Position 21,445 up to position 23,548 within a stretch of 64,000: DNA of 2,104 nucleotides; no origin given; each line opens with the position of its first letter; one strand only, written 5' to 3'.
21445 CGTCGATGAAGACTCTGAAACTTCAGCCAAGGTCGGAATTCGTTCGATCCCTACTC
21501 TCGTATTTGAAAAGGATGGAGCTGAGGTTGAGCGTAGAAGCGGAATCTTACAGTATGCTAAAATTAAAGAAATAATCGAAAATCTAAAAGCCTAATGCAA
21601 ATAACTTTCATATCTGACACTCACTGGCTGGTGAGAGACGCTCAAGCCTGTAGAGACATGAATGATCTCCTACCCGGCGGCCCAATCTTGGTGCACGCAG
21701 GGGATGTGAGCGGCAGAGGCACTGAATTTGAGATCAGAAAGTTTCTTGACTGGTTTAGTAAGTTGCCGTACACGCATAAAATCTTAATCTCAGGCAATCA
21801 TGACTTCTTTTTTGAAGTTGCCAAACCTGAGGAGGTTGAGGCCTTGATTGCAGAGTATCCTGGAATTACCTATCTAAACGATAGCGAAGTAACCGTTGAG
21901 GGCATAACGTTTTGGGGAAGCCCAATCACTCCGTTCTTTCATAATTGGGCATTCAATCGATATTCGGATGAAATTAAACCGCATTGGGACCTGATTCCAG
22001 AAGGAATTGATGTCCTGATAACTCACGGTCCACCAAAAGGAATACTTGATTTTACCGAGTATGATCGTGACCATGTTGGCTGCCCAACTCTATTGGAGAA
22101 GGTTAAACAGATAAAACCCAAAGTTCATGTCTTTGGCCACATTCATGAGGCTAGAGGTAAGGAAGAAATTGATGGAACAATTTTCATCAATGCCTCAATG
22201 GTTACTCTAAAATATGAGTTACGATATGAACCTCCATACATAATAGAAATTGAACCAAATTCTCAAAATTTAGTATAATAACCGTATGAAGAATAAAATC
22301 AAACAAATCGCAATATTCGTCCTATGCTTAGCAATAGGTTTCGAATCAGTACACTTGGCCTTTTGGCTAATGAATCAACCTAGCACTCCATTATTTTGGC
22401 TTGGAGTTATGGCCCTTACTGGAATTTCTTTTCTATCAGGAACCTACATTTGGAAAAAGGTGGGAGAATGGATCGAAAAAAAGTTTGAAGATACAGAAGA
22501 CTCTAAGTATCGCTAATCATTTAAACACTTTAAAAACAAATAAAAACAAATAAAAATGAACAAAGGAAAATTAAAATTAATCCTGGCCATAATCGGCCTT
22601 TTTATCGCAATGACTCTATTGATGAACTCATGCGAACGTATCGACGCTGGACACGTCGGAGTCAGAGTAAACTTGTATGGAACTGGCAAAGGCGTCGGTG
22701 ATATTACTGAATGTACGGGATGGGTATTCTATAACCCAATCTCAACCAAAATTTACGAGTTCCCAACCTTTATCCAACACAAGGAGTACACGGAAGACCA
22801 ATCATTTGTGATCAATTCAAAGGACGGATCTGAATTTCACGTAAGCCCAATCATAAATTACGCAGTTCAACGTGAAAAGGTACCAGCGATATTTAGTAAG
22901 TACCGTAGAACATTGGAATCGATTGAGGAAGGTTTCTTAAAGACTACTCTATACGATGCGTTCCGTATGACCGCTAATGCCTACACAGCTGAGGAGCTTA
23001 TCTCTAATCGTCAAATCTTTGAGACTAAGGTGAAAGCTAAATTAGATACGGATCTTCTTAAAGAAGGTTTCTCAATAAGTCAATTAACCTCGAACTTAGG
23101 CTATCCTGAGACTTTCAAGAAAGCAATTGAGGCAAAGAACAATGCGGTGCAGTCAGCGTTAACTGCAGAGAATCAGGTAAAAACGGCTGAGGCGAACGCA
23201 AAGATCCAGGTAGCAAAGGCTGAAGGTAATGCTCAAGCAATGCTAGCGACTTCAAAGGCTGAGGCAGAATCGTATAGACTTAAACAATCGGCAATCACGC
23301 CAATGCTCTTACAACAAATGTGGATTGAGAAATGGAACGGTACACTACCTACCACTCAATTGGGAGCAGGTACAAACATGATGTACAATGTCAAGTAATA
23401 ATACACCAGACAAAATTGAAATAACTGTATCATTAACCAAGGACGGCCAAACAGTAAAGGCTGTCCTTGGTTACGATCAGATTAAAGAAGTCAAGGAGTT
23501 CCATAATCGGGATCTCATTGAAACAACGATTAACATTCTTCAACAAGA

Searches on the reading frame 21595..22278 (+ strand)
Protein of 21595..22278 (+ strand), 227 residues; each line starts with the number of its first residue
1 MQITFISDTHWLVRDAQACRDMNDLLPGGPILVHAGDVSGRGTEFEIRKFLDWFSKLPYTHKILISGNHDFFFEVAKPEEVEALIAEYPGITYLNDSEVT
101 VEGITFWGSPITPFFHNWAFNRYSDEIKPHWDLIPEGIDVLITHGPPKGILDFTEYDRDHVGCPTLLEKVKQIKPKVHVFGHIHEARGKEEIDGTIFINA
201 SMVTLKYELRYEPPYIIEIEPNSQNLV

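Call 13: search_protein_families(library=pfam, proteins=[window:21595-22278:+], max_evalue=0.01)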
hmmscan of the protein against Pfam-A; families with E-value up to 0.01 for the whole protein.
window:21595-22278:+ (227 aa): 3 families
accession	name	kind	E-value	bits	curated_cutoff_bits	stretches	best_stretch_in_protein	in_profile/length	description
PF00149.33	Metallophos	-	3.7e-14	54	21.5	1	1-185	1-190/191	Calcineurin-like phosphoesterase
PF12850.12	Metallophos_2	-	7.7e-11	42.7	27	1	1-201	1-133/154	Calcineurin-like phosphoesterase superfamily domain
PF14582.11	Metallophos_3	-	9.8e-07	28.8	28.2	1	140-200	177-236/259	Metallophosphoesterase, calcineurin superfamily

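Call 16: search_protein_families(library=ncbifam, proteins=[window:21595-22278:+], max_evalue=0.01)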
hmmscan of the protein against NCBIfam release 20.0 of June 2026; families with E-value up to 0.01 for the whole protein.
window:21595-22278:+ (227 aa): 2 families
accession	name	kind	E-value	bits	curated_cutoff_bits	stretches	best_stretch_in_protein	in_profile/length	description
TIGR00040.1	yfcE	subfamily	1.5e-06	28.4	56.25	1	1-71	1-63/158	YfcE family phosphodiesterase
TIGR03729.1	acc_ester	subfamily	0.003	17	148.25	0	162-201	197-236/239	putative phosphoesterase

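Call 43: search_protein_families(library=phrogs, proteins=[window:21595-22278:+], max_evalue=0.001)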
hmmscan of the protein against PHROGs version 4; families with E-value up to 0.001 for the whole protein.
window:21595-22278:+ (227 aa): 2 families
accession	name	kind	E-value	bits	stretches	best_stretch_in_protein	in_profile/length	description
phrog_1649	-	other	1.5e-15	57.7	1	1-200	36-267/308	metallo-phosphoesterase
phrog_547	-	other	9.1e-08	32.5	1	30-75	74-115/245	phosphoesterase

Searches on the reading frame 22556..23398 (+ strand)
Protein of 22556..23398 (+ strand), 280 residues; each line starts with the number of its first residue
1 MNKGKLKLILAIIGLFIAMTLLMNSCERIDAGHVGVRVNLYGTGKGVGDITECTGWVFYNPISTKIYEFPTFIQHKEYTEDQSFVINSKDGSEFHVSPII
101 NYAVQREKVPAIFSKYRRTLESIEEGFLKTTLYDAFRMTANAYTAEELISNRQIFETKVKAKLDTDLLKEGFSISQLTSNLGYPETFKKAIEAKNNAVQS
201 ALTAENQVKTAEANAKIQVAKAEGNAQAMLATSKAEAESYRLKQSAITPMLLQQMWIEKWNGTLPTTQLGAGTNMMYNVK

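Call 22: search_protein_families(library=pfam, proteins=[window:22556-23398:+], max_evalue=0.01)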
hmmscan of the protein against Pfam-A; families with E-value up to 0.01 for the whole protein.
window:22556-23398:+ (280 aa): 1 family
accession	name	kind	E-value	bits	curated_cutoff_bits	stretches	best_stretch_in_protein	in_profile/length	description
PF01145.31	Band_7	-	5.3e-22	79.2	23.6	1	28-214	2-175/176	SPFH domain / Band 7 family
